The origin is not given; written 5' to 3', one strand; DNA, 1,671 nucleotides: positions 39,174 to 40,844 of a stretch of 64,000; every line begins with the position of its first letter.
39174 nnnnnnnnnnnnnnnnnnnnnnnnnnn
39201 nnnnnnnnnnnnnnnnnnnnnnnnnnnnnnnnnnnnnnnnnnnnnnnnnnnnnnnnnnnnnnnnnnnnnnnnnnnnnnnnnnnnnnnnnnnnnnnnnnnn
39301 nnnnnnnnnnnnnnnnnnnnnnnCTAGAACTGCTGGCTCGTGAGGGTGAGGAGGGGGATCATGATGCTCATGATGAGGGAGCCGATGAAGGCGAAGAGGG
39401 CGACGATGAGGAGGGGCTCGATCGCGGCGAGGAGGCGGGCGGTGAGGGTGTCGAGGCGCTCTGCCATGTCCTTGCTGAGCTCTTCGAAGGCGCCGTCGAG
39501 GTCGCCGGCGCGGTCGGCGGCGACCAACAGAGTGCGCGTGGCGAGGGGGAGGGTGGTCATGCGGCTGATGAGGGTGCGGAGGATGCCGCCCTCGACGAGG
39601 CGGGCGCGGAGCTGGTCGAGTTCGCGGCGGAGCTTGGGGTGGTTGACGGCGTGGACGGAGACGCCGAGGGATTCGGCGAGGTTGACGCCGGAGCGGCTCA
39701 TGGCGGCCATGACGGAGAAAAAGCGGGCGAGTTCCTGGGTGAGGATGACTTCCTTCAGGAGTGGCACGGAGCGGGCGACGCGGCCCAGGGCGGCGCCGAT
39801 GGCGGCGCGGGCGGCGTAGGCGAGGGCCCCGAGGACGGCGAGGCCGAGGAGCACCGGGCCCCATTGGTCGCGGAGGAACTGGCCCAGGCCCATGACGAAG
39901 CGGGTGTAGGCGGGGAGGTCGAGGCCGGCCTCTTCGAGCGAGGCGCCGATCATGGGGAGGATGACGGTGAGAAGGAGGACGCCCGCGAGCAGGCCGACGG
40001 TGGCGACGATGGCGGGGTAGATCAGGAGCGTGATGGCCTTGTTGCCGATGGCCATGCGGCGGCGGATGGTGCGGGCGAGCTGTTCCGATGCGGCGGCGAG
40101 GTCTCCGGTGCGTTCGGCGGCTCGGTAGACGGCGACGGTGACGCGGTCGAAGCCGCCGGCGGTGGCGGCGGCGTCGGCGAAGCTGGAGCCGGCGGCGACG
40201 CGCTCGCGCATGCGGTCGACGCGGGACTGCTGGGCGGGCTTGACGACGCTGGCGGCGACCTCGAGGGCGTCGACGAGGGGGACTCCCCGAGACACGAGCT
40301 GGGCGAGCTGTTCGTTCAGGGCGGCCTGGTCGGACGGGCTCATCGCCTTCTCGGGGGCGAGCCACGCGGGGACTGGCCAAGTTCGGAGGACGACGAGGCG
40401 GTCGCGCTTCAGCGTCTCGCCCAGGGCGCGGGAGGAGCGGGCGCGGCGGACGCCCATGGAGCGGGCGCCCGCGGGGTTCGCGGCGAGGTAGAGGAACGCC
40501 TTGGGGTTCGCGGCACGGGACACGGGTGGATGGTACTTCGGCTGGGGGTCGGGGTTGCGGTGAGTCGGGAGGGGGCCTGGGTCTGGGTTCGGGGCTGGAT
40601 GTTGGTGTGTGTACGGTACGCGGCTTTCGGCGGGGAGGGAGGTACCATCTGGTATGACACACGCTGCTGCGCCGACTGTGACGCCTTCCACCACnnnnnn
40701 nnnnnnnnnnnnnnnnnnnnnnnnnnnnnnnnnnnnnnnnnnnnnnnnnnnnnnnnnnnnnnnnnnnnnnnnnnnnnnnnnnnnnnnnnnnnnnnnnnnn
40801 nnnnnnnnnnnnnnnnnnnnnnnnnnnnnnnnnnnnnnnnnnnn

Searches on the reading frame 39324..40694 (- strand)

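Call 54: search_protein_families(library=pfam, alignment_id=A6, max_evalue=0.0001)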
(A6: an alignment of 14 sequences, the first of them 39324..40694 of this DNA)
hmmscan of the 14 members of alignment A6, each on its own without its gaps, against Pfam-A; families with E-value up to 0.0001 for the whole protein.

A. member 1, window:39324-40694:- (456 aa): 1 family
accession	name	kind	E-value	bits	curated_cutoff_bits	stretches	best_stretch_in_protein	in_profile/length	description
PF00482.28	T2SSF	-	1.5e-39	135.2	25.2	2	128-247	3-125/125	Type II secretion system (T2SS), protein F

B. families by the number of members that match (of 14 scanned): 19 families
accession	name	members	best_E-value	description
PF02074.21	Peptidase_M32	1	2e-171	Carboxypeptidase Taq (M32) metallopeptidase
PF00012.26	HSP70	1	6.3e-162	Hsp70 protein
PF00152.25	tRNA-synt_2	1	4.6e-65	tRNA synthetases class II (D, K and N)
PF00482.28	T2SSF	1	1.5e-39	Type II secretion system (T2SS), protein F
PF00069.31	Pkinase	1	2.6e-36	Protein kinase domain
PF04452.19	Methyltrans_RNA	1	2.7e-30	RNA methyltransferase domain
PF07714.23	PK_Tyr_Ser-Thr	1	9.3e-23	Protein tyrosine and serine/threonine kinase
PF06723.19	MreB_Mbl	1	8.3e-18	MreB/Mbl protein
PF01145.31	Band_7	1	6.8e-16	SPFH domain / Band 7 family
PF01336.31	tRNA_anti-codon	1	8e-16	OB-fold nucleic acid binding domain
PF04055.27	Radical_SAM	1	7.3e-13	Radical SAM superfamily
PF00578.27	AhpC-TSA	1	7.5e-12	AhpC/TSA family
PF08534.16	Redoxin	1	4e-09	Redoxin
PF20260.4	PUA_4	1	1.1e-07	RNA methyltransferase PUA domain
PF03109.22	ABC1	1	1.7e-06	ABC1 atypical kinase-like domain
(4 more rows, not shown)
